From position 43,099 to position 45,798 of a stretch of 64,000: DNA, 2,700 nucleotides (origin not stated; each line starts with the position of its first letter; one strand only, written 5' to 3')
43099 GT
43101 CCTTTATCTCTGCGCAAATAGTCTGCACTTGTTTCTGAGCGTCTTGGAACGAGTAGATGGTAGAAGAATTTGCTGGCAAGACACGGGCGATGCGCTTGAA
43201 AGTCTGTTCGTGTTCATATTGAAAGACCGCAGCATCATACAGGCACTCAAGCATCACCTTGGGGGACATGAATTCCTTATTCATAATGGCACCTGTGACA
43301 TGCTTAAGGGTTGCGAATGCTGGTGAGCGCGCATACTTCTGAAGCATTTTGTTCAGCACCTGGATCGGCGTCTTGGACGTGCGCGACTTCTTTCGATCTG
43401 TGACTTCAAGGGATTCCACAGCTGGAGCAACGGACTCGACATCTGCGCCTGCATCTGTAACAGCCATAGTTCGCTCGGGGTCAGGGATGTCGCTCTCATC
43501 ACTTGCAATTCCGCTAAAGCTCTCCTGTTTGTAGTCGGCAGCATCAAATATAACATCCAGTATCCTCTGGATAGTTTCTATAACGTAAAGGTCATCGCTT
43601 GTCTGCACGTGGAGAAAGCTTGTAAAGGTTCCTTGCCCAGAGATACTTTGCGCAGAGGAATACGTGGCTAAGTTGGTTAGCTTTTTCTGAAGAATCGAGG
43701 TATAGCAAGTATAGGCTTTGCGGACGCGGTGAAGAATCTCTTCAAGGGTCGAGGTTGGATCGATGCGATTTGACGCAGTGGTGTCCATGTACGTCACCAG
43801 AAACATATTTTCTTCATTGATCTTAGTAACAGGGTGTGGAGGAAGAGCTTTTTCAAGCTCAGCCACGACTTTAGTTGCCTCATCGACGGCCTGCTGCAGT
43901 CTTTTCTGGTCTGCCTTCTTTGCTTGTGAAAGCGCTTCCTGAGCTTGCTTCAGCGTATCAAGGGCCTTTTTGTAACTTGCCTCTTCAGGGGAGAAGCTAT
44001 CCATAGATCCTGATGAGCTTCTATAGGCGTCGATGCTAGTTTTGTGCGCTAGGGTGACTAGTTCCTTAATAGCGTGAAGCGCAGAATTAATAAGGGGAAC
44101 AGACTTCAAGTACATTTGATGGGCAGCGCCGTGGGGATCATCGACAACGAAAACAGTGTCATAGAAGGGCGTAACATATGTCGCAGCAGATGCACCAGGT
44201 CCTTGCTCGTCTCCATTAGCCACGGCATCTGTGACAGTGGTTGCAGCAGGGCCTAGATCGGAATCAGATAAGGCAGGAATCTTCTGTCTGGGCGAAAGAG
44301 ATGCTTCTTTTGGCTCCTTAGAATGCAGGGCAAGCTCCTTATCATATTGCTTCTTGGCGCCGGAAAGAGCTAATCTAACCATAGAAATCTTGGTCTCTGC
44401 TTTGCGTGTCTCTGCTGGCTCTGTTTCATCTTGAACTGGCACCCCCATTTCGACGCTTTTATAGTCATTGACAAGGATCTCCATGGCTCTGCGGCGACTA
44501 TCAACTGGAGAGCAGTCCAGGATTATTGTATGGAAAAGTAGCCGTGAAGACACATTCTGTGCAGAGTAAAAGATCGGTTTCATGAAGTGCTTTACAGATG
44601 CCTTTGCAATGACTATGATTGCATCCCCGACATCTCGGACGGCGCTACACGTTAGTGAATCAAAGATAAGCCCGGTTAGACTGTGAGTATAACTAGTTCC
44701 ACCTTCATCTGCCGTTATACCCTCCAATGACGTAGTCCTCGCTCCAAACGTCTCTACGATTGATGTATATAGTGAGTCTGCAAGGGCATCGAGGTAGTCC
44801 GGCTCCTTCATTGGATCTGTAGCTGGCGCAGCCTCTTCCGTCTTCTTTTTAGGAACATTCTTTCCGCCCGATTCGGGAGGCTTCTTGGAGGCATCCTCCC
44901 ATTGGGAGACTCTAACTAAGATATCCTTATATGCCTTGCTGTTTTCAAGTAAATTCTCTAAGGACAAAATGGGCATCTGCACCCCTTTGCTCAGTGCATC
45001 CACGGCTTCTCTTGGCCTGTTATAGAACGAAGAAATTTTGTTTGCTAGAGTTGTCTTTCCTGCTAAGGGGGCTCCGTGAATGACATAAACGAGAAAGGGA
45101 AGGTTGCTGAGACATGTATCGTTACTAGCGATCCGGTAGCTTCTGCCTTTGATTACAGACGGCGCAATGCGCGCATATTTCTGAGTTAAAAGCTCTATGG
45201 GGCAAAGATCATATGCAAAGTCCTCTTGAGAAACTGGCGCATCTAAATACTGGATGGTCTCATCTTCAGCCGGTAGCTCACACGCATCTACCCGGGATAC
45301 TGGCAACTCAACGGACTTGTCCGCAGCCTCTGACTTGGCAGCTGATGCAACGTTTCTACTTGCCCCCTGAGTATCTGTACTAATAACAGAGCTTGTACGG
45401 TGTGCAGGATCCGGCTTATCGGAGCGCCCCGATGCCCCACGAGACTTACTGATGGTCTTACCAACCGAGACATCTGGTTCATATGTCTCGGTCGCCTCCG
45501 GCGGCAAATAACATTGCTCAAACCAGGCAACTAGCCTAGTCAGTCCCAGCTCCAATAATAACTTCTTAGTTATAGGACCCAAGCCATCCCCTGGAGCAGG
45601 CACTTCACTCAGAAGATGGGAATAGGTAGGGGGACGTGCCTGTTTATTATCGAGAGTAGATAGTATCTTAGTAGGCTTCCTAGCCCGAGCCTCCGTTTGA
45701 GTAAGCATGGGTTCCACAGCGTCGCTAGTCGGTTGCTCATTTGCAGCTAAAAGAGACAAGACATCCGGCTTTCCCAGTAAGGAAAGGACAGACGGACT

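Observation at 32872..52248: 19.4-kb uninterrupted ORF: hydin-like flagellar giant with internal adenylate-kinase-like P-loop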

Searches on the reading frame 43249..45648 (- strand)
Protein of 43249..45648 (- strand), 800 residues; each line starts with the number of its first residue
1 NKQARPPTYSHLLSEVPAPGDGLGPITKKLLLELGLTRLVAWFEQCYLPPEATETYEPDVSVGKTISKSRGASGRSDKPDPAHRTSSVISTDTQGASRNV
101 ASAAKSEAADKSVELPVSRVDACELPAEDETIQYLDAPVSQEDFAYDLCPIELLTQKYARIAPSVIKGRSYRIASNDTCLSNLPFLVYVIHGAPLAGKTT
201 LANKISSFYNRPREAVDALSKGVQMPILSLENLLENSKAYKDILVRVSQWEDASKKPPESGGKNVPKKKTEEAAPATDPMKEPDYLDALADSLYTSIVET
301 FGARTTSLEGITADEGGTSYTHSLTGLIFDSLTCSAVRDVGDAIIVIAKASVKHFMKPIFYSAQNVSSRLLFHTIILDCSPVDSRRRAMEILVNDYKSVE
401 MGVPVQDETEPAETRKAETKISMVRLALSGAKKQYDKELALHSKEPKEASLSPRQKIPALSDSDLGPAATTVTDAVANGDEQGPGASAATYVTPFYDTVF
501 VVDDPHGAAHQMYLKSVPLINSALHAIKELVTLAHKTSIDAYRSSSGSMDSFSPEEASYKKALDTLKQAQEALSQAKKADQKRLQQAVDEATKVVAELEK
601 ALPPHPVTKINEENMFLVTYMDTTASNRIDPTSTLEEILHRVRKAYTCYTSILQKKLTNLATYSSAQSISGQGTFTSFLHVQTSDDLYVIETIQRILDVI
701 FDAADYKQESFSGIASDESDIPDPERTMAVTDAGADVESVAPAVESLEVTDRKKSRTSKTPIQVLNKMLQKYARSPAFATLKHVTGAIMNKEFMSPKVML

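Call 6: search_protein_families(library=pfam, proteins=[window:43249-45648:-], max_evalue=10)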
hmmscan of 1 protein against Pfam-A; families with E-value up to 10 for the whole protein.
window:43249-45648:- (800 aa): 7 families
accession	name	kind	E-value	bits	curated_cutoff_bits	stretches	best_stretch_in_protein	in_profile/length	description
PF17213.9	Hydin_ADK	-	0.011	16.4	27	1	189-219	3-33/196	Hydin Adenylate kinase-like domain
PF03179.20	V-ATPase_G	-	0.028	15.4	28.6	1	562-598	9-45/105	Vacuolar (H+)-ATPase G subunit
PF13148.11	DUF3987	-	0.055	13.1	27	1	549-608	68-122/364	Protein of unknown function (DUF3987)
PF02561.19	FliS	-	0.07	13.8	26.7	1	558-620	21-82/115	Flagellar protein FliS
PF05714.16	PFam54_60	-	0.11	12.5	27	1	556-601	88-133/185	Borrelia Bbcrasp-1 domain containing protein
PF24760.1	TPR_IF140_C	-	0.16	12.8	27.4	1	556-601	18-63/124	IF140 C-terminal TPR domain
PF02255.21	PTS_IIA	-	0.24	12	27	1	556-590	26-60/94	PTS system, Lactose/Cellobiose specific IIA subunit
